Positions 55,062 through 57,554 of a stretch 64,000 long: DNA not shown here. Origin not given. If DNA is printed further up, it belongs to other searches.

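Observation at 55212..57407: Short glycyl-radical enzyme whose putative thiyl-Cys loop is G-C-Y-N rather than G-C-x-E or C-C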

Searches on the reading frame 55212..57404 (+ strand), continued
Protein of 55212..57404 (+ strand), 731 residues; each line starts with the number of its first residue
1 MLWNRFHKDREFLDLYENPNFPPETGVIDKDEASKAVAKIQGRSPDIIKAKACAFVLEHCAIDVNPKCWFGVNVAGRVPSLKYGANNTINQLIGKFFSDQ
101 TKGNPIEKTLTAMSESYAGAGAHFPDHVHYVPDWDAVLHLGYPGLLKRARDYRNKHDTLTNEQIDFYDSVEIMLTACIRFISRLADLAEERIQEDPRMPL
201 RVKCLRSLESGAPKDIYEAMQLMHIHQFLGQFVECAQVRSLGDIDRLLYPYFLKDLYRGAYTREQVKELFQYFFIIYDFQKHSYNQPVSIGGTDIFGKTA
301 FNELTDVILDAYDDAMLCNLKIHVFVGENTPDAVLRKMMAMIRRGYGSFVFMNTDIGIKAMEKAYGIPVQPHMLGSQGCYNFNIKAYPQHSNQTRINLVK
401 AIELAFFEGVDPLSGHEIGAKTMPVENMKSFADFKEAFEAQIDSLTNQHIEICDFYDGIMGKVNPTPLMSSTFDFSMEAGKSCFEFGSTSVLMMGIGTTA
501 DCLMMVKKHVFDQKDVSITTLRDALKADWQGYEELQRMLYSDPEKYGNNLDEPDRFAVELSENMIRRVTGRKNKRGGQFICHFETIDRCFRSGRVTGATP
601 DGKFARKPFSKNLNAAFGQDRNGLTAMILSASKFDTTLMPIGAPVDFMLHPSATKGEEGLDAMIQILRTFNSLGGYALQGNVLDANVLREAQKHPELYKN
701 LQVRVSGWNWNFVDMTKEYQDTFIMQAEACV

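Call 40: find_encoding_contigs(protein=P0017, flank=10000, max_places=2)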
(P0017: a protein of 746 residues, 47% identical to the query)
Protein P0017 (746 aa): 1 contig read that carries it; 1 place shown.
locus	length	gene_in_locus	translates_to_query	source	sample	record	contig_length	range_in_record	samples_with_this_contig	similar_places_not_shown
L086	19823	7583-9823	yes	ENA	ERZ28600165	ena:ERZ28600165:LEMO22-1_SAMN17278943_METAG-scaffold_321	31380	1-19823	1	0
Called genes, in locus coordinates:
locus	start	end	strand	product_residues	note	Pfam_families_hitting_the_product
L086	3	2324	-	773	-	PF17853:GGDEF_2, PF12833:HTH_18, PF00165:HTH_AraC (weak)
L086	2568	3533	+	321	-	PF00528:BPD_transp_1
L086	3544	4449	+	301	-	-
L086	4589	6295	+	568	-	-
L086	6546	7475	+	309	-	PF13353:Fer4_12 (faint), PF04055:Radical_SAM, PF12837:Fer4_6 (faint), PF12838:Fer4_7 (weak)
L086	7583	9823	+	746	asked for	PF02901:PFL-like, PF01228:Gly_radical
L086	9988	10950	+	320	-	PF00892:EamA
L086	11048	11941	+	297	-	PF00892:EamA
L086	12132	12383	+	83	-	-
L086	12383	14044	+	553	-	PF02522:Antibiotic_NAT, PF00583:Acetyltransf_1, PF13673:Acetyltransf_10 (weak), PF08445:FR47 (weak), PF13508:Acetyltransf_7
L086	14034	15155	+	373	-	PF02073:Peptidase_M29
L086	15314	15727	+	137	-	PF00293:NUDIX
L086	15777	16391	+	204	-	PF01205:Impact_N, PF09186:DUF1949 (faint)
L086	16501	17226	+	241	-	PF20772:TACO1_YebC_N, PF01709:Transcrip_reg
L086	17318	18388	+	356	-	PF03780:Asp23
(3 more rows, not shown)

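Call 41: find_encoding_contigs(protein=P0072, flank=8000, max_places=3)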
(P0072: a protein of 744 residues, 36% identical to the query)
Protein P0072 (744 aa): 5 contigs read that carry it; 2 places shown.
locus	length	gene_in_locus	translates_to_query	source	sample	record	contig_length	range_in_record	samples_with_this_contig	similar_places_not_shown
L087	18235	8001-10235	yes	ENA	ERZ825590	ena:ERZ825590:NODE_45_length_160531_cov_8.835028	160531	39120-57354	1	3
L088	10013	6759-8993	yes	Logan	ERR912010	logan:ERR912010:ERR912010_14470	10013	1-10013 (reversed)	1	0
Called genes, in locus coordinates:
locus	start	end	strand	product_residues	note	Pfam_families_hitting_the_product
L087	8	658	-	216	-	PF12844:HTH_19 (weak), PF01381:HTH_3, PF00717:Peptidase_S24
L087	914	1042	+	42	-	-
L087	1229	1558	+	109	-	PF00005:ABC_tran, PF02463:SMC_N (weak)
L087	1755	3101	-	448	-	PF01546:Peptidase_M20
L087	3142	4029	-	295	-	PF02126:PTE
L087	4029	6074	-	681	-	PF02901:PFL-like, PF01228:Gly_radical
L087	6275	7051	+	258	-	PF00165:HTH_AraC (weak), PF12833:HTH_18, PF00165:HTH_AraC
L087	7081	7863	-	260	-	PF12833:HTH_18, PF00165:HTH_AraC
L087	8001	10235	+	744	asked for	PF02901:PFL-like, PF01228:Gly_radical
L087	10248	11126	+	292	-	PF13353:Fer4_12, PF04055:Radical_SAM, PF12838:Fer4_7 (faint), PF12797:Fer4_2 (faint), PF14697:Fer4_21 (weak), PF00037:Fer4, PF12837:Fer4_6 (weak)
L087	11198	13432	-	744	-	PF02901:PFL-like, PF01228:Gly_radical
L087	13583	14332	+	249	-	PF12833:HTH_18, PF00165:HTH_AraC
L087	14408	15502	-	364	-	PF00144:Beta-lactamase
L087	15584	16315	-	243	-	PF00106:adh_short, PF01370:Epimerase (faint), PF13561:adh_short_C2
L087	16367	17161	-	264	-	PF13353:Fer4_12, PF04055:Radical_SAM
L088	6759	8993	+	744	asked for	PF02901:PFL-like, PF01228:Gly_radical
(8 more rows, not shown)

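Call 42: find_encoding_contigs(protein=P0087, flank=8000, max_places=2)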
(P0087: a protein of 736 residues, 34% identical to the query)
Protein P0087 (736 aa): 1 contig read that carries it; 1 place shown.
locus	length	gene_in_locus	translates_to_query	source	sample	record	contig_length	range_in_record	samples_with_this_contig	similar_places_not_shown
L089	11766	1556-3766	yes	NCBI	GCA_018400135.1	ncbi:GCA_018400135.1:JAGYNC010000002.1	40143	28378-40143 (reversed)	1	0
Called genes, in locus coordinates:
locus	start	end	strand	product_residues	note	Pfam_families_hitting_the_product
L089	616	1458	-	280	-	PF12833:HTH_18, PF00165:HTH_AraC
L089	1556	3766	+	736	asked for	PF02901:PFL-like, PF01228:Gly_radical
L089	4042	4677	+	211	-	PF04055:Radical_SAM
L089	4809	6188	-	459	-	PF02838:Glyco_hydro_20b, PF00728:Glyco_hydro_20 (weak)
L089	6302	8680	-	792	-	PF06165:GH94_b-supersand, PF17167:Glyco_hydro_94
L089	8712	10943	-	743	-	PF02065:Melibiase (weak)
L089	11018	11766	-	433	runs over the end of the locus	PF01266:DAO (faint), PF01494:FAD_binding_3 (faint), PF01946:Thi4 (weak), PF07992:Pyr_redox_2 (weak), PF12831:FAD_oxidored, PF13450:NAD_binding_8 (weak)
